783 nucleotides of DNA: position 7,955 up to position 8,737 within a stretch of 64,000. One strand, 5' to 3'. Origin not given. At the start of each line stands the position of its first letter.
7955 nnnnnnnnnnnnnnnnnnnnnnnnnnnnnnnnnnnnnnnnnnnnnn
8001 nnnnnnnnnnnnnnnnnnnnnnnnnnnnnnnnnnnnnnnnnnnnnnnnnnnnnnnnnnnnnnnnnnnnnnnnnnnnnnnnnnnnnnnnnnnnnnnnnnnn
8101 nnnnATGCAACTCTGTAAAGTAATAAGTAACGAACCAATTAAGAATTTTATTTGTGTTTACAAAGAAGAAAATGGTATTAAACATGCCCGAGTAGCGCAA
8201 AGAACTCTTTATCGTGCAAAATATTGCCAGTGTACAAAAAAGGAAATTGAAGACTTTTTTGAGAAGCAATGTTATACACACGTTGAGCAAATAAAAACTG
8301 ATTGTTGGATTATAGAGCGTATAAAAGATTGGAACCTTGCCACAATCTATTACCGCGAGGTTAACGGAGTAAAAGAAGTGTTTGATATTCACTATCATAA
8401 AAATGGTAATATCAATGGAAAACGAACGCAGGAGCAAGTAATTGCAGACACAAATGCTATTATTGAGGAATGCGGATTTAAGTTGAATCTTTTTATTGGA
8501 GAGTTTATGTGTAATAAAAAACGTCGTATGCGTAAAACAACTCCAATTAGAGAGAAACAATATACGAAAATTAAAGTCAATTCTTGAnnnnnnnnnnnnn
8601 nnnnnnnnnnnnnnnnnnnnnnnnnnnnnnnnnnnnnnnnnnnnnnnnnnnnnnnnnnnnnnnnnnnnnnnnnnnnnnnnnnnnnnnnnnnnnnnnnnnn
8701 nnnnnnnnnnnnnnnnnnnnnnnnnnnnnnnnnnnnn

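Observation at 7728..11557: RNA repair-like module: Rnl2-type ligase with long N-terminal extension, PNK-like kinase, TM2 protein and possible HNH protein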

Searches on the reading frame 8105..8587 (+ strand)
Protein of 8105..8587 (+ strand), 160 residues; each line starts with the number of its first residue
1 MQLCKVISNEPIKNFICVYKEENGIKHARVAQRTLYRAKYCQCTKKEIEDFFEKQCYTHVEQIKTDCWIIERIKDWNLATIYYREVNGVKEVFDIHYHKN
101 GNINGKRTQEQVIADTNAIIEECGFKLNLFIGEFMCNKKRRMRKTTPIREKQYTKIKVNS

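Call 3: search_protein_families(library=pfam, proteins=[window:8105-8587:+], max_evalue=0.1)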
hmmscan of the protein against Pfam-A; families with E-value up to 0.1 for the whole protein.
window:8105-8587:+ (160 aa): 0 families

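Call 4: search_protein_families(library=phrogs, proteins=[window:8105-8587:+], max_evalue=0.01)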
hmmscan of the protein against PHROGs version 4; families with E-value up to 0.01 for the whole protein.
window:8105-8587:+ (160 aa): 0 families

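Call 7: search_protein_families(library=ncbifam, proteins=[window:8105-8587:+], max_evalue=0.1)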
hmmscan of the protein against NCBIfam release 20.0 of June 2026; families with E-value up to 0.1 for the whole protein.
window:8105-8587:+ (160 aa): 0 families

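Call 37: search_dna_similar(query=window:8105-8587:+, collection=phages, mode=protein, max_rows=15, max_evalue=0.1)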
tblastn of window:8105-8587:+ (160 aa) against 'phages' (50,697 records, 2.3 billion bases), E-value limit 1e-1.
No match.

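Call 47: find_homologous_proteins(query=window:8105-8587:+, max_evalue=0.001)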
Query window:8105-8587:+ (160 aa): 62 proteins with E <= 0.001 among 70 candidates.
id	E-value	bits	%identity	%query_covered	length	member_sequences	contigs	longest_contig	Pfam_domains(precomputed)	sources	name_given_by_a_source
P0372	1.1e-94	333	92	100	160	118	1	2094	-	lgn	-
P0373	1.3e-91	322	89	100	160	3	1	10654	-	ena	-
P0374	8.2e-91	320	89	100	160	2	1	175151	-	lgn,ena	-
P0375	1.3e-89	316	88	100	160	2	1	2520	-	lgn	-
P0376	2.0e-89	315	87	100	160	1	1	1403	-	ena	-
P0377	2.8e-89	315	88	98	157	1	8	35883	-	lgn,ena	-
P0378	1.6e-88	312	86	100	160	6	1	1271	-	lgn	-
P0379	3.9e-88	311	86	98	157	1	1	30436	-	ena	-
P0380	5.4e-88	311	87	98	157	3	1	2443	-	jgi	jgi:hypothetical protein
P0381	5.4e-88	311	86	100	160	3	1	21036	-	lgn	-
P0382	6.9e-88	310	88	98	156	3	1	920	-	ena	-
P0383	1.7e-87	309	86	100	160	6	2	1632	-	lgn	-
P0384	4.5e-86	304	87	98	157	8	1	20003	-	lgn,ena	-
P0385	1.0e-85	303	84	100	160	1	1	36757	-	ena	-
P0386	6.6e-85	301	83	98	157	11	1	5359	-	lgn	-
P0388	1.9e-82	293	81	98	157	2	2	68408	-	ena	-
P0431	3.0e-39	152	53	98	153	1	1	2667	-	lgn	-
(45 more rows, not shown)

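Call 49: find_encoding_contigs(protein=P0374, flank=10000, max_places=2)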
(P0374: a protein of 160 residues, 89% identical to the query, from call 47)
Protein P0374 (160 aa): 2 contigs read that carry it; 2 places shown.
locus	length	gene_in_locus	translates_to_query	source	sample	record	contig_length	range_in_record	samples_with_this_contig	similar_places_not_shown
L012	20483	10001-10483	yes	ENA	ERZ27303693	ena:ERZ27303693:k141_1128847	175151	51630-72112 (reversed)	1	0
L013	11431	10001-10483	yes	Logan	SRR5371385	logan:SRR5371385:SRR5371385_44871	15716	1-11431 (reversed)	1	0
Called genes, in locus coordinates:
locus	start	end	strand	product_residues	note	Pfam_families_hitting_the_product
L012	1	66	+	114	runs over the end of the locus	-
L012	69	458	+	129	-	-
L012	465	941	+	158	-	-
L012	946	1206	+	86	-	-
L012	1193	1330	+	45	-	-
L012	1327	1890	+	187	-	-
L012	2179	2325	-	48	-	-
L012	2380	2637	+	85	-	-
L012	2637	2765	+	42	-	-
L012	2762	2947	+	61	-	-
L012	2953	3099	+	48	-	-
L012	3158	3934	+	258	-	-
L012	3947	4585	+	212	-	-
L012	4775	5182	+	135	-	-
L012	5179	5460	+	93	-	-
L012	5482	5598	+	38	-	-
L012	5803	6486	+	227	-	PF11697:DUF3293 (weak)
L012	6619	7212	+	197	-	PF00239:Resolvase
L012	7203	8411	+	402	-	PF01385:OrfB_IS605, PF07282:Cas12f1-like_TNB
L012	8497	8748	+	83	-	-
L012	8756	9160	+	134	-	-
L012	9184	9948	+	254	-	PF00149:Metallophos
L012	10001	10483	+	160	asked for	-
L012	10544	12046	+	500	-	-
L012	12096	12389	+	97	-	-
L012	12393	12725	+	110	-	-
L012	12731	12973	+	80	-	-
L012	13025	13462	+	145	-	-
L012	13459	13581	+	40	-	-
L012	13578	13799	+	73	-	-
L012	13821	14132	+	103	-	-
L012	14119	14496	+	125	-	-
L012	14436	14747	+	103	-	-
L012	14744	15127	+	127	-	-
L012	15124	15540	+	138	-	-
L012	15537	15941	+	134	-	-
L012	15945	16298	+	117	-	-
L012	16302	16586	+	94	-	-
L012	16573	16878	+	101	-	-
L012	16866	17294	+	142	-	-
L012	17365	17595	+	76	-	-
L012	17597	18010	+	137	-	-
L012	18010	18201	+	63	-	-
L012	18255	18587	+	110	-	-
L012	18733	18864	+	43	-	-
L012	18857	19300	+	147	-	PF09424:YqeY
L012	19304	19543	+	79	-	-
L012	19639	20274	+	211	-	PF13673:Acetyltransf_10, PF00583:Acetyltransf_1, PF13508:Acetyltransf_7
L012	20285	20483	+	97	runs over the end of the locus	-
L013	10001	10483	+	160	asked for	-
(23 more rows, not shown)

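Call 52: search_solved_structures(query=A5, max_evalue=10, show_alignments=3)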
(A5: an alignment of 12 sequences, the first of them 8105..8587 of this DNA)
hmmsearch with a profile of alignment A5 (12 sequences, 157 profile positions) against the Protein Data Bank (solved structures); distinct sequences matched with E-value up to 10: 1.
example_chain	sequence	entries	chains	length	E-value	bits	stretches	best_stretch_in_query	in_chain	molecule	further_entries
3ziu_A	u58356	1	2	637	0.068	16.2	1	73-153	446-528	LEUCYL-TRNA SYNTHETASE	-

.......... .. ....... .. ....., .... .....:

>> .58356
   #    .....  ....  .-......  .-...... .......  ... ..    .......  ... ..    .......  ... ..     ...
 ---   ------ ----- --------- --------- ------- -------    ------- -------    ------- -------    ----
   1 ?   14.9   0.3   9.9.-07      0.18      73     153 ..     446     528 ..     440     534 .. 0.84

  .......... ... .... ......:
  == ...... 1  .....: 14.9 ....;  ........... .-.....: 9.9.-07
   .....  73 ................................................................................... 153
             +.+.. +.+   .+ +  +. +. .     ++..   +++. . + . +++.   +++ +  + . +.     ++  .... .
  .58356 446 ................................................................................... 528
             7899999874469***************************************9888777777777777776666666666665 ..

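Call 53: search_protein_families(library=pfam, alignment_id=A5, max_evalue=5)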
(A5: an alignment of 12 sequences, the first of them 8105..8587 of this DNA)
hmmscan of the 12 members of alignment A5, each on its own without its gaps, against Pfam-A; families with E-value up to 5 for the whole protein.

A. member 1, window:8105-8587:+ (160 aa): 0 families

B. families by the number of members that match (of 12 scanned): 9 families
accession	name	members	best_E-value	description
PF19246.4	DUF5894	3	0.077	Family of unknown function (DUF5894)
PF08475.15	Baculo_VP91_N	2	0.0013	Viral capsid protein 91 N-terminal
PF20873.2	PriS_C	2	0.15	Primase chain A, C-terminal domain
PF19710.4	PIK3CG_ABD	1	0.0054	PIK3 catalytic subunit gamma adaptor-binding domain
PF03199.21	GSH_synthase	1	0.024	Eukaryotic glutathione synthase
PF01017.26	STAT_alpha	1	0.042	STAT transcription factor, coiled-coil domain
PF18812.6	PBECR3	1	0.044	phage-Barnase-EndoU-ColicinE5/D-RelE like nuclease3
PF05184.20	SapB_1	1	0.12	Saposin-like type B, region 1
PF21106.3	YtxK_like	1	0.18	YtxK N-terminal helical domain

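Call 105: search_protein_families(library=padloc, proteins=[window:8105-8587:+], max_evalue=0.01)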
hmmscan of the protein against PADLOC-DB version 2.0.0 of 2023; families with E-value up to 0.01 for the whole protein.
window:8105-8587:+ (160 aa): 0 families

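Call 106: find_encoding_contigs(protein=P0388, flank=6000, max_places=2)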
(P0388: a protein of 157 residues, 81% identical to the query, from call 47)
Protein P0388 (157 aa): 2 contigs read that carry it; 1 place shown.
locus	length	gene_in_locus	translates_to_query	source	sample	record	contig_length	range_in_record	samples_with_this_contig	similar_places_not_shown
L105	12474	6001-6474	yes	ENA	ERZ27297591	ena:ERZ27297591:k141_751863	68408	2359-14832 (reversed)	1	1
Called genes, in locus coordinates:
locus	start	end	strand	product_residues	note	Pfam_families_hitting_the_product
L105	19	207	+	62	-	-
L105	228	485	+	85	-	-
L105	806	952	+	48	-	-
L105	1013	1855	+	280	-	-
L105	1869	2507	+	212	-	-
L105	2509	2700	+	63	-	-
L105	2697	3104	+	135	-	-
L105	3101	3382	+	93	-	-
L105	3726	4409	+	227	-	PF11697:DUF3293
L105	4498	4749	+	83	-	-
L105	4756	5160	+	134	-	-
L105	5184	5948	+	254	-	PF00149:Metallophos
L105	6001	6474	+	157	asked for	-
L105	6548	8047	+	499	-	-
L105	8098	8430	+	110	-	-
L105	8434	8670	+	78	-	-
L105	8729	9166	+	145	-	-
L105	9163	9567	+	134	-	-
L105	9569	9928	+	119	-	-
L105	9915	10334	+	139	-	-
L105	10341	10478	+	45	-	-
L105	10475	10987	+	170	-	-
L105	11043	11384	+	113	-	-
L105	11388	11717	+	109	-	-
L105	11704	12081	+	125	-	-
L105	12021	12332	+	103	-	-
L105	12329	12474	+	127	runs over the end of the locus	-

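Call 107: find_encoding_contigs(protein=P0431, flank=6000, max_places=2)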
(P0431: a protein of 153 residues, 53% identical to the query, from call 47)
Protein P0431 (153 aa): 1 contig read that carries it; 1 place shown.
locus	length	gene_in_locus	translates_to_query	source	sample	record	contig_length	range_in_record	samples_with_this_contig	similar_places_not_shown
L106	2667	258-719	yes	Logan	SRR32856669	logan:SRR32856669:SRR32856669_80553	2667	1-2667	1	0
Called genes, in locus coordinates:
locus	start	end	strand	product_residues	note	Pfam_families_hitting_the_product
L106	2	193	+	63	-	?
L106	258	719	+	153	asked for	-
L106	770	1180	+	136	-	-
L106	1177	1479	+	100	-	-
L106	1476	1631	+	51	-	-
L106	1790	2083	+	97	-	PF13306:LRR_5 (weak)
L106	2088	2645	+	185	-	-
